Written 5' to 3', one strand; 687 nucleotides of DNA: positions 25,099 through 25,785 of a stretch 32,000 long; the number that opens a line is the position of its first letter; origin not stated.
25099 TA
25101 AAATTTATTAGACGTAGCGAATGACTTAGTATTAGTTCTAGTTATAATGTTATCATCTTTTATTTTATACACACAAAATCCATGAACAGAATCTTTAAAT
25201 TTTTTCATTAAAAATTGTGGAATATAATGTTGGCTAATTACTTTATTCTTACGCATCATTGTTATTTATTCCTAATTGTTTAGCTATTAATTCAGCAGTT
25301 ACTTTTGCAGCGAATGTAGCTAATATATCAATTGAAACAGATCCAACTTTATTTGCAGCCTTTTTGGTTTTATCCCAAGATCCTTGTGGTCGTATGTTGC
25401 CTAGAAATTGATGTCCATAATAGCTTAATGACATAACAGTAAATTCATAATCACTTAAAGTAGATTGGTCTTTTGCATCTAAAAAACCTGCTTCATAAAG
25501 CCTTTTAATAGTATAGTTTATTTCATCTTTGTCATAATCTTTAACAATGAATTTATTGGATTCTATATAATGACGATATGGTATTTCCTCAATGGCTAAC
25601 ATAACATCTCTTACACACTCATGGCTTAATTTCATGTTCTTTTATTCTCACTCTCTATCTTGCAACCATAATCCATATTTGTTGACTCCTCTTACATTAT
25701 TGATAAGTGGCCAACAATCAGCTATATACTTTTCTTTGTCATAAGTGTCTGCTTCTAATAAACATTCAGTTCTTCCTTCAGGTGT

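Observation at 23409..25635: DUF2513-like wHTH / DUF4238 / 4-TM protein cassette on a tRNA-Leu islet: candidate undescribed multi-gene anti-phage module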

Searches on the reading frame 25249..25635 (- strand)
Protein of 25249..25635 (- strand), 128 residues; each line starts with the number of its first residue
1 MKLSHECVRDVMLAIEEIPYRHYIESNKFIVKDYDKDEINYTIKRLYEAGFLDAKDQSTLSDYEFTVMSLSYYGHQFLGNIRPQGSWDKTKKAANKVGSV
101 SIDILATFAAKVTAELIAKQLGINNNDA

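Call 4: search_protein_families(library=pfam, proteins=[window:25249-25635:-], max_evalue=0.1)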
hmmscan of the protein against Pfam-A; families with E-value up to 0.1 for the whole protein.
window:25249-25635:- (128 aa): 3 families
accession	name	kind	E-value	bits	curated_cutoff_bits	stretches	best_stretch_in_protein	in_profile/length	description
PF10711.15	DUF2513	-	5.3e-23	81.7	29.6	1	2-100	1-99/100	Hypothetical protein (DUF2513)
PF17195.9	DUF5132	-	0.04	14.4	25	1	89-121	19-47/47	Protein of unknown function (DUF5132)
PF12840.13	HTH_20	-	0.065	13.7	27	0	33-53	29-49/51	Helix-turn-helix domain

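Call 5: search_protein_families(library=padloc, proteins=[window:25249-25635:-], max_evalue=0.1)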
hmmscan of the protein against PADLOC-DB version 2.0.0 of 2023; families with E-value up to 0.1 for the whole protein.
window:25249-25635:- (128 aa): 1 family
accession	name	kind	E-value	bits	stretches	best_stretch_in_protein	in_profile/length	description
PDLC01720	Csa3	-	0.043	12.4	1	4-70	41-88/118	Csa3_1_CAS-I-II-III-IV-V-VI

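Call 6: search_protein_families(library=phrogs, proteins=[window:25249-25635:-], max_evalue=0.01)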
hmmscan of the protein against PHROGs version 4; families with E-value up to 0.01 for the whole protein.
window:25249-25635:- (128 aa): 1 family
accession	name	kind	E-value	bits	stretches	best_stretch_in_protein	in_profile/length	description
phrog_585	-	unknown function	9.6e-29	101.3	1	1-118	1-126/128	-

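Call 31: search_dna_similar(query=window:25249-25635:-, collection=phages, mode=protein, max_evalue=0.001, max_rows=30)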
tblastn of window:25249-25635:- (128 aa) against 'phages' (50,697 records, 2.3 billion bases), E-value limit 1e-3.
Records with a match: 113; places in all: 116; records where one place covers at least 80% of the query: 113.
Best place of each record, by identity: <60% 113.
By first word of the organism name: Staphylococcus 53; Streptococcus 17; Paenibacillus 13; Lactobacillus 7; Pasteurella 5; Listeria 3; Mammaliicoccus 3; Lactococcus 2; Erysipelothrix 2; Bacillus 2; and 5 more.
By host as written in the record: Staphylococcus aureus 13; Paenibacillus larvae 10; - 5; Staphylococcus sp. 3; Listeria monocytogenes 2; Paenibacillus larvae ATCC 9545 2; Erysipelothrix rhusiopathiae 2; Lactobacillus paracasei 2; and 62 more.
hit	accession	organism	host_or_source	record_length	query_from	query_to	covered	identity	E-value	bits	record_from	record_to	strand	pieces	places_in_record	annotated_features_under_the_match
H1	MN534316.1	Lactococcus phage proPhi2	Lactococcus lactis subsp. lactis bv. ...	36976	1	124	97%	41.9%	2e-19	88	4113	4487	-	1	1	DNA-binding protein (x2)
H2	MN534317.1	Lactococcus phage proPhi4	Lactococcus lactis subsp. lactis bv. ...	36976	1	124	97%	41.9%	2e-19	88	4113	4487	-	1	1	DNA-binding protein (x2)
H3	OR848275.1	Listeria phage LM 4-14-1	Listeria monocytogenes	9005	1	123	96%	40.0%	5e-21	92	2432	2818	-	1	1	record has no annotation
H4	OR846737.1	Listeria phage LM 4-11-1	Listeria monocytogenes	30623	1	123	96%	40.0%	5e-21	92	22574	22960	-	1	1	record has no annotation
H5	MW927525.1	Paenibacillus phage Sneaky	Paenibacillus larvae ATCC 9545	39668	1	124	97%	39.2%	2e-19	88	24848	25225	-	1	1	hypothetical protein (x2)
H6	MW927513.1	Paenibacillus phage Bohemia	Paenibacillus larvae NW6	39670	1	124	97%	39.2%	2e-19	88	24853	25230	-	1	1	protein of unknown function DUF2513 | hypothetical protein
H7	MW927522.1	Paenibacillus phage Pahemo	Paenibacillus larvae ATCC 9545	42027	1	124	97%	39.2%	2e-19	88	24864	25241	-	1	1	hypothetical protein (x2)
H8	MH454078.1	Paenibacillus phage Eltigre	Paenibacillus larvae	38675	1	124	97%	39.2%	2e-19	88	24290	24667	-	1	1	putative transcriptional regulator | hypothetical protein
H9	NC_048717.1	Paenibacillus phage Eltigre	Paenibacillus larvae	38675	1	124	97%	39.2%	2e-19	88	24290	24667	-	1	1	putative transcriptional regulator | hypothetical protein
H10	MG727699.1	Paenibacillus phage Pagassa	Paenibacillus larvae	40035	1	124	97%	39.2%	2e-19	88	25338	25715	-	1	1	putative transcriptional regulator | hypothetical protein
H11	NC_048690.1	Paenibacillus phage Pagassa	Paenibacillus larvae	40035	1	124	97%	39.2%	2e-19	88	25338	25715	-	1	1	DUF2513 domain-containing protein | hypothetical protein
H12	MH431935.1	Paenibacillus phage Honeybear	Paenibacillus larvae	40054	1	124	97%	39.2%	2e-19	88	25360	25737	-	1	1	putative transcriptional regulator | hypothetical protein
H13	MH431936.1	Paenibacillus phage Kawika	Paenibacillus larvae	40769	1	124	97%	39.2%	2e-19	88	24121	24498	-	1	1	putative transcriptional regulator | hypothetical protein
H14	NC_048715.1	Paenibacillus phage Kawika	Paenibacillus larvae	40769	1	124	97%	39.2%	2e-19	88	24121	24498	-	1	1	DUF2513 domain-containing protein | hypothetical protein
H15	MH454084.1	Paenibacillus phage Toothless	Paenibacillus larvae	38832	1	124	97%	39.2%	4e-19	87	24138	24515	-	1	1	putative transcriptional regulator | hypothetical protein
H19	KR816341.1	Erysipelothrix phage SE-1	Erysipelothrix rhusiopathiae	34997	1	123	96%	37.6%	3e-19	87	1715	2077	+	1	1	hypothetical protein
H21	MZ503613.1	Solobacterium phage SMO_1P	Solobacterium moorei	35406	1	123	96%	36.8%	1e-20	91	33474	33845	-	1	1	protein of unknown function DUF2513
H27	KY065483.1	Streptococcus phage IPP43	Streptococcus pneumoniae 44/3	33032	1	122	95%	34.9%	8e-14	72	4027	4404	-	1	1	hypothetical protein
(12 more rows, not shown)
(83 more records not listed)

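Call 33: get_annotated_region(hit=H1, flank=4200)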
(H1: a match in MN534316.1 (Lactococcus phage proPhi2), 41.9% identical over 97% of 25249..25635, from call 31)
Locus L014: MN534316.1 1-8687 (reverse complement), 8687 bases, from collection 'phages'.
description: Lactococcus phage proPhi2, complete genome.
organism: Lactococcus phage proPhi2 (NCBI taxid 2656510)
taxonomy: Viruses; Duplodnaviria; Heunggongvirae; Uroviricota; Caudoviricetes; Sandinevirus
host: Lactococcus lactis subsp. lactis bv. diacetylactis TIFN2; source: Ur dairy starter culture; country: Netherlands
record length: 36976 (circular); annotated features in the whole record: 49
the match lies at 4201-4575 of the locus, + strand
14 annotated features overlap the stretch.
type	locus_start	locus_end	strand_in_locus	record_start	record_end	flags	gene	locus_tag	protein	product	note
CDS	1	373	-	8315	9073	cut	-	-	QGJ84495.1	adenine-specific methyltransferase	ORF14; defense mechanisms, Adenine-specific methyltransferase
CDS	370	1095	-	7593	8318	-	-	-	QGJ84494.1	topoisomerase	ORF13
CDS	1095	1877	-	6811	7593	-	-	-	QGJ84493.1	replication initiation protein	ORF12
CDS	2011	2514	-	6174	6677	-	-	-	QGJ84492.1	single-stranded DNA-binding protein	ORF11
CDS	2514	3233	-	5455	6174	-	-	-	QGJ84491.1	nucleotide-binding protein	ORF10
CDS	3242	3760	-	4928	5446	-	-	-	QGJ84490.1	hypothetical protein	ORF09; phage Mu Gam like protein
CDS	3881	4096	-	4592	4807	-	-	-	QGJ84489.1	outer membrane protein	ORF08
CDS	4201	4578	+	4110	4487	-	-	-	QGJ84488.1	DNA-binding protein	ORF07; transcriptional regulator, DNA-binding protein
CDS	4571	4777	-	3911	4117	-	-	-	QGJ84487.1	DNA-binding protein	ORF06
CDS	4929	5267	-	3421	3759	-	-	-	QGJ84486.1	hypothetical protein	ORF05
CDS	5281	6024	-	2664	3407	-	-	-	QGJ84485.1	antirepressor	ORF04; antirepressor, transcriptional regulator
CDS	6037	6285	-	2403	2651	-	-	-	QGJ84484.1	transcriptional regulator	ORF03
CDS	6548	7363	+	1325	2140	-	-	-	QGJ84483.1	repressor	ORF02; repressor, transcriptional regulator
CDS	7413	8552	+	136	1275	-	-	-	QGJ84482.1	integrase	ORF01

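Call 34: get_annotated_region(hit=H19, flank=3500)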
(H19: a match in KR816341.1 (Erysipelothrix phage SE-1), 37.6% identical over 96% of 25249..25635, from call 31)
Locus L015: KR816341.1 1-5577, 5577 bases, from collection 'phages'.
description: Erysipelothrix phage SE-1, complete genome.
organism: Erysipelothrix phage SE-1 (NCBI taxid 1675317)
taxonomy: Viruses; Duplodnaviria; Heunggongvirae; Uroviricota; Caudoviricetes
host: Erysipelothrix rhusiopathiae; source: -; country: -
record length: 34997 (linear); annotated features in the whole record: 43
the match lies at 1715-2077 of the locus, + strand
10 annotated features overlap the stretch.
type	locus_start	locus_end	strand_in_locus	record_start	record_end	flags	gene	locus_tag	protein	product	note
CDS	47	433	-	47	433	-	-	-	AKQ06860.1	hypothetical protein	-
CDS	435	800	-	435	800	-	-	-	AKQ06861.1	HNH endonuclease family protein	prophage L54a HNH endonuclease family protein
CDS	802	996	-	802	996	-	-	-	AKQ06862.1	hypothetical protein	-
CDS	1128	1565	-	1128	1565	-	-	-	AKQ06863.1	hypothetical protein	-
CDS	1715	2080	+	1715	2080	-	-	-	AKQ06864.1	hypothetical protein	-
CDS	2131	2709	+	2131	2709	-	-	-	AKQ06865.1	hypothetical protein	-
CDS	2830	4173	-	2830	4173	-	-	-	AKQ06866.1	hypothetical protein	-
CDS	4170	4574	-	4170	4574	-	-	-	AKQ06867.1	hypothetical protein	-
CDS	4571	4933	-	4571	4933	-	-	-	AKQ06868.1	hypothetical protein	-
CDS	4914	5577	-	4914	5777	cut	-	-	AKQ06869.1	DnaD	-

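Call 35: get_annotated_region(hit=H21, flank=3500)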
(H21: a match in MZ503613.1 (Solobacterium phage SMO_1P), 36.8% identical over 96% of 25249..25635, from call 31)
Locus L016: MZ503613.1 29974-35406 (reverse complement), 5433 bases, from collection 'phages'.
description: Solobacterium phage SMO_1P, complete genome.
organism: Solobacterium phage SMO_1P (NCBI taxid 2861055)
taxonomy: Viruses; Duplodnaviria; Heunggongvirae; Uroviricota; Caudoviricetes
host: Solobacterium moorei; source: -; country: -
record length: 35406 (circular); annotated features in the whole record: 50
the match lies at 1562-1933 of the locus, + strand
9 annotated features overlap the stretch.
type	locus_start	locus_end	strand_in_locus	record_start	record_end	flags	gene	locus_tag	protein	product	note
CDS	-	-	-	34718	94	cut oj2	-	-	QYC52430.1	putative KilAC domain protein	-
CDS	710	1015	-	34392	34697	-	-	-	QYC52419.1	hypothetical protein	hypothetical protein _20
CDS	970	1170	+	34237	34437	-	-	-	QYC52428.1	putative KTSC domain-containing protein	-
CDS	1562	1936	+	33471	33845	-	-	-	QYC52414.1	protein of unknown function DUF2513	-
CDS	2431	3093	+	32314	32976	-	-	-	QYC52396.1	putative helix-turn-helix domain-containing protein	-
CDS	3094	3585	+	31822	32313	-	-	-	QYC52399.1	putative ribosomal protein L7/L12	-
CDS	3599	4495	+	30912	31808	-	-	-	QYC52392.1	hypothetical protein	hypothetical protein_19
CDS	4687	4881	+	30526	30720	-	-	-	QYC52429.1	hypothetical protein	hypothetical protein_18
CDS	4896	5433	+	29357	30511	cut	-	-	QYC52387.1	putative tyrosine-type recombinase/integrase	-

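Call 36: get_annotated_region(hit=H27, flank=4000)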
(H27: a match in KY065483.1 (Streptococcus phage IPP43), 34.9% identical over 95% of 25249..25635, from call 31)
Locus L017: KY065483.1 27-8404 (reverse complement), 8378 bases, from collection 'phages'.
description: Streptococcus phage IPP43, complete genome.
organism: Streptococcus phage IPP43 (NCBI taxid 1916182)
taxonomy: Viruses; Duplodnaviria; Heunggongvirae; Uroviricota; Caudoviricetes
host: Streptococcus pneumoniae 44/3; source: -; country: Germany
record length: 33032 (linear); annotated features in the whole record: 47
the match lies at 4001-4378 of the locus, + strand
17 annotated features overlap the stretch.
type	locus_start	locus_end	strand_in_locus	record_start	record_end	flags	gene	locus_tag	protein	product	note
CDS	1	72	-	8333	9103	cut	-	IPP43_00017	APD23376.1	DNA replication protein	-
CDS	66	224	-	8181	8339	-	-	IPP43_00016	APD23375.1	hypothetical protein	-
CDS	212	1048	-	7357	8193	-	-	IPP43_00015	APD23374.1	hypothetical protein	gp19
CDS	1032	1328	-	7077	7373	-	-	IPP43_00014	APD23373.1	hypothetical protein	gp18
CDS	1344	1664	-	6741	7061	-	-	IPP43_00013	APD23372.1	putative lipoprotein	-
CDS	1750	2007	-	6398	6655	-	-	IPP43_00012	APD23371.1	hypothetical protein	-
CDS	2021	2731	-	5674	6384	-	-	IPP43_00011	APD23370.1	hypothetical protein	gp15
CDS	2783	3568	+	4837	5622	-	-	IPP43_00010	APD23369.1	hypothetical protein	-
CDS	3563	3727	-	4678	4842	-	-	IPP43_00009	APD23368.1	hypothetical protein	-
CDS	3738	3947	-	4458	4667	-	-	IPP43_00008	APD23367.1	hypothetical protein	-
CDS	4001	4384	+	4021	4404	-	-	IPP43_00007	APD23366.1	hypothetical protein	-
CDS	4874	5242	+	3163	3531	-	-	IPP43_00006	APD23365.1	transcriptional regulator, Cro/CI family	-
CDS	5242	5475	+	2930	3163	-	-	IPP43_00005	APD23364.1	hypothetical protein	-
CDS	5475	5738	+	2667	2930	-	-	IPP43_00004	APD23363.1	plasmid stabilization system protein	-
CDS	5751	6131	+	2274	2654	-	-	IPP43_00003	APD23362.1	hypothetical protein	-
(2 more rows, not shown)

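Call 39: find_related_loci(query=A2, collection=viral_contigs, flank=4000)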
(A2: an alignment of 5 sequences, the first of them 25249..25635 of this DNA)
Query A2 (128 aa) in viral_contigs; peptide patterns used: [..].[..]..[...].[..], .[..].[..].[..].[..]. (x = any residue, [..] = any of these).
600 stretches matched a pattern (row limit reached: there are more); 565 encode a relative of the query (tblastn E <= 1e-3); the best 80 are kept; 80 distinct loci.
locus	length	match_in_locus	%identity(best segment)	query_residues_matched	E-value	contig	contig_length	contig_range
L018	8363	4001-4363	42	1-121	1e-33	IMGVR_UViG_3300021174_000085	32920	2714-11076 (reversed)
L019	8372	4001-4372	43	1-121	4e-28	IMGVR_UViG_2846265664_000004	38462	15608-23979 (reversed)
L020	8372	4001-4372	40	1-122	1e-27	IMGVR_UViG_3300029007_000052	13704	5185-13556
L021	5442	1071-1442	40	1-122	4e-27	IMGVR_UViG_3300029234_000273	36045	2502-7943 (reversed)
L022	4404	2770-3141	40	1-122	4e-27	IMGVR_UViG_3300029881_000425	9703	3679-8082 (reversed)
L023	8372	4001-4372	40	1-122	4e-27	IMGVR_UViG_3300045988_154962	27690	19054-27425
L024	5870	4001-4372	39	1-122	1e-26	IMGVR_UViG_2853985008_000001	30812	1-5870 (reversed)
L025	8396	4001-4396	39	1-125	4e-26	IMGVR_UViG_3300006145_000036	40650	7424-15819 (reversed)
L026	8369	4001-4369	42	1-122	1e-25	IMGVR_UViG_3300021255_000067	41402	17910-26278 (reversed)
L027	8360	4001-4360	42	1-117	3e-25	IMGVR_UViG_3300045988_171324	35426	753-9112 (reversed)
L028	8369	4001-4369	38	1-121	4e-25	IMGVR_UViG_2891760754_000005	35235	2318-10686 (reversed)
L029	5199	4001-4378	39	1-124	1e-24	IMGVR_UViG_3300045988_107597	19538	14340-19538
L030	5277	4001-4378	39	1-124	1e-24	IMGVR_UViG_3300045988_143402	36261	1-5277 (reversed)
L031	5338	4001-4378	39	1-124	1e-24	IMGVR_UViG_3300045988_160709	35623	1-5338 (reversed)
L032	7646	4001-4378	39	1-124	1e-24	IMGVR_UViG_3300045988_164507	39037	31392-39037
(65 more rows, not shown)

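Call 47: search_protein_families(library=pfam, proteins=[L015:2131-2709:+], max_evalue=10)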
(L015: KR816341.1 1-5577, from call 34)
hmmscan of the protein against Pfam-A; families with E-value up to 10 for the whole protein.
L015:2131-2709:+ (192 aa): 0 families

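Call 53: list_cluster_members(proteins=[P0001, P0005, window:25249-25635:-, window:25648-26274:-, window:21429-22097:+, window:19323-20666:-])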
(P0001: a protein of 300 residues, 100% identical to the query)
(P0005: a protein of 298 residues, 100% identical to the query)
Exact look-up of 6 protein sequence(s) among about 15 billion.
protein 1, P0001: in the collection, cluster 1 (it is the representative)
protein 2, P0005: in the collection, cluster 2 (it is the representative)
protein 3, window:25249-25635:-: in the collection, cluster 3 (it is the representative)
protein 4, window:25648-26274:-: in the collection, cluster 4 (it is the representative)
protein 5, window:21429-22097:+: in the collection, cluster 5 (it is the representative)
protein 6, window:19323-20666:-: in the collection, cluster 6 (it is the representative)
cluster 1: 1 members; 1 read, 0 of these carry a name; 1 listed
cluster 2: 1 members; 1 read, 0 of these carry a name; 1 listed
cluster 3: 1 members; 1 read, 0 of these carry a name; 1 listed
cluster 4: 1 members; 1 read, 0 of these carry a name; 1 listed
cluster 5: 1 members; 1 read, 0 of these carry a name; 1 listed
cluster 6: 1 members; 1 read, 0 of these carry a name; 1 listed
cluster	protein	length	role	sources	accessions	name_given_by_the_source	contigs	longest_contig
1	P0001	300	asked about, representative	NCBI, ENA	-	-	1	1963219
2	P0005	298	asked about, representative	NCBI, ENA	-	-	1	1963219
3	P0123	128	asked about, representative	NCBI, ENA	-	-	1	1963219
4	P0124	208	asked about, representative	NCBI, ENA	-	-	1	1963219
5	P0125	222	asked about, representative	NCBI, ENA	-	-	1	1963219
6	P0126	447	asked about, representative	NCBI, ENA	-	-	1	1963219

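Call 70: search_dna_similar(query=window:25249-25635:-, collection=phages, mode=protein, max_evalue=0.001, max_rows=40, rows=spread)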
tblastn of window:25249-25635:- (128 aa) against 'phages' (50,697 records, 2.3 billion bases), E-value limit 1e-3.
Records with a match: 113; places in all: 116; records where one place covers at least 80% of the query: 113.
Best place of each record, by identity: <60% 113.
By first word of the organism name: Staphylococcus 53; Streptococcus 17; Paenibacillus 13; Lactobacillus 7; Pasteurella 5; Listeria 3; Mammaliicoccus 3; Lactococcus 2; Erysipelothrix 2; Bacillus 2; and 5 more.
By host as written in the record: Staphylococcus aureus 13; Paenibacillus larvae 10; - 5; Staphylococcus sp. 3; Listeria monocytogenes 2; Paenibacillus larvae ATCC 9545 2; Erysipelothrix rhusiopathiae 2; Lactobacillus paracasei 2; and 62 more.
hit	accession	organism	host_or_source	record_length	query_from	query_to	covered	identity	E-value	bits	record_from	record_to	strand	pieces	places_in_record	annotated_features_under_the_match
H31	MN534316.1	Lactococcus phage proPhi2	Lactococcus lactis subsp. lactis bv. ...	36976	1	124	97%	41.9%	2e-19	88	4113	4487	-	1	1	DNA-binding protein (x2)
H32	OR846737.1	Listeria phage LM 4-11-1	Listeria monocytogenes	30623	1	123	96%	40.0%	5e-21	92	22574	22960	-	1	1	record has no annotation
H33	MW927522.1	Paenibacillus phage Pahemo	Paenibacillus larvae ATCC 9545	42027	1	124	97%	39.2%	2e-19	88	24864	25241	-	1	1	hypothetical protein (x2)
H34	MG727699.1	Paenibacillus phage Pagassa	Paenibacillus larvae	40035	1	124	97%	39.2%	2e-19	88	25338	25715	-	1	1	putative transcriptional regulator | hypothetical protein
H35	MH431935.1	Paenibacillus phage Honeybear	Paenibacillus larvae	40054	1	124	97%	39.2%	2e-19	88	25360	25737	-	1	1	putative transcriptional regulator | hypothetical protein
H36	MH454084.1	Paenibacillus phage Toothless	Paenibacillus larvae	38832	1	124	97%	39.2%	4e-19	87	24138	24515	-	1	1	putative transcriptional regulator | hypothetical protein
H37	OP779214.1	Listeria phage LP-P111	Listeria monocytogenes LM 71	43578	1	123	96%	39.2%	1e-20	91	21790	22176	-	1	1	transcription factor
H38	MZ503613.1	Solobacterium phage SMO_1P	Solobacterium moorei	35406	1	123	96%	36.8%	1e-20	91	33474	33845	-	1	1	protein of unknown function DUF2513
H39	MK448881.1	Streptococcus phage Javan240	Streptococcus gordonii Channon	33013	1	118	92%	37.0%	1e-10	63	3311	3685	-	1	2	hypothetical protein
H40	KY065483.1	Streptococcus phage IPP43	Streptococcus pneumoniae 44/3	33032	1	122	95%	34.9%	8e-14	72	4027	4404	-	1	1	hypothetical protein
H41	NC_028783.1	Lactobacillus phage iLp84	Lactobacillus paracasei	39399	1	123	96%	33.6%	4e-13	70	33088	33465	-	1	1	DUF2513 domain-containing protein | endonuclease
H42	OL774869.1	Streptococcus phage OlisA2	Streptococcus oralis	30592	1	121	95%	34.1%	1e-15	77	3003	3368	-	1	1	MaR protein | hypothetical protein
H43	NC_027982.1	Lactobacillus phage phiPYB5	Lactobacillus fermentum strain YB5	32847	1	121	95%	34.1%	7e-12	66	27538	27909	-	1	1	DUF2513 domain-containing protein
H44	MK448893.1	Streptococcus phage Javan270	Streptococcus infantis SK970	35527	1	122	95%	32.6%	1e-12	69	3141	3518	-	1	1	hypothetical protein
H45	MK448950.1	Streptococcus phage Javan464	Streptococcus pyogenes ERR111974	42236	1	122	95%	32.5%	1e-16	80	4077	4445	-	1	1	hypothetical protein (x2)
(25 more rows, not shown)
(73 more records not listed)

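Call 73: get_annotated_region(hit=H42, flank=3500)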
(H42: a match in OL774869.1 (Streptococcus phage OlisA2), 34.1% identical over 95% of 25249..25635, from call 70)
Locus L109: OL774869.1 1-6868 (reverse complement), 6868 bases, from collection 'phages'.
description: Streptococcus phage OlisA2, complete genome.
organism: Streptococcus phage OlisA2 (NCBI taxid 2911163)
taxonomy: Viruses; Duplodnaviria; Heunggongvirae; Uroviricota; Caudoviricetes
host: Streptococcus oralis; source: -; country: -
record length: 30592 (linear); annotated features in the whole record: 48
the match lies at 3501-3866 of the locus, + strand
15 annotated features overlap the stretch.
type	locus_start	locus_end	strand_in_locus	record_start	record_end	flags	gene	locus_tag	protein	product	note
CDS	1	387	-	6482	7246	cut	-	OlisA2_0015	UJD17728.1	replication initiator protein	-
CDS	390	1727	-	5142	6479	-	-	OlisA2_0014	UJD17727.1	replicative DNA helicase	-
CDS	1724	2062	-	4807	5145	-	-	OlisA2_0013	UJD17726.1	Rio2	Rio2, N-terminal protein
CDS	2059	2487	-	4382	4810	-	-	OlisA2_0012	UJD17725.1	hypothetical protein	-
CDS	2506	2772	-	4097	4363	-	-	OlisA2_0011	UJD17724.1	helix-turn-helix domain protein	-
CDS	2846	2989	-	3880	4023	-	-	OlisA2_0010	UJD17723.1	hypothetical protein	-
CDS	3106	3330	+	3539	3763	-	-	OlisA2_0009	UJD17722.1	hypothetical protein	-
CDS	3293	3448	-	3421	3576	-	-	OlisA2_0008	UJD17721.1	hypothetical protein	-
CDS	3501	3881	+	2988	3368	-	-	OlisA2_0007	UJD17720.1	MaR protein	-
CDS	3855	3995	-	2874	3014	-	-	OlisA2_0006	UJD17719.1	hypothetical protein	-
CDS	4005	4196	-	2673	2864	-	-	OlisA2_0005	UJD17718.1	DNA-binding protein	-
CDS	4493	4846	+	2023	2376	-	-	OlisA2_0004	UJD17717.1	cI repressor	-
CDS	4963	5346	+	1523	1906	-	-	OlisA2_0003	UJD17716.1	IrrE protein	-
CDS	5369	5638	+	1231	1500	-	-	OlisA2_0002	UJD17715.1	hypothetical protein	-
CDS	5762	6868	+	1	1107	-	-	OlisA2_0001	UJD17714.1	tyrosine recombinase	Tyrosine recombinase XerC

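Call 79: search_solved_structures(query=A2, max_evalue=1)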
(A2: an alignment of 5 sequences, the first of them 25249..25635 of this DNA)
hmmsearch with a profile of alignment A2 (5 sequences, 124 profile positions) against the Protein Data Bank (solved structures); distinct sequences matched with E-value up to 1: 1.
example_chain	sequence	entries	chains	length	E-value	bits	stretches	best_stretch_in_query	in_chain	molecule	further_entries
1uly_A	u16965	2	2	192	0.49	14.2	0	36-58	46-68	hypothetical protein PH1932 | hypothetical transcription regulator protein, PH1932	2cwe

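Call 100: search_protein_families(library=pfam, proteins=[L023:5582-6826:+], max_evalue=0.001)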
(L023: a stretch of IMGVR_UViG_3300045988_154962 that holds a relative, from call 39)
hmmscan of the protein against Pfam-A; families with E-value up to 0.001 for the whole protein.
L023:5582-6826:+ (414 aa): 2 families
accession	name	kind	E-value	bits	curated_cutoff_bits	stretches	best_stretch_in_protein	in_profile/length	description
PF05154.21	TM2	-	1.2e-10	41.8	27.9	1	7-53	3-50/51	TM2 domain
PF02037.33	SAP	-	9.2e-10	38.4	23.9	1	163-195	2-34/37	SAP domain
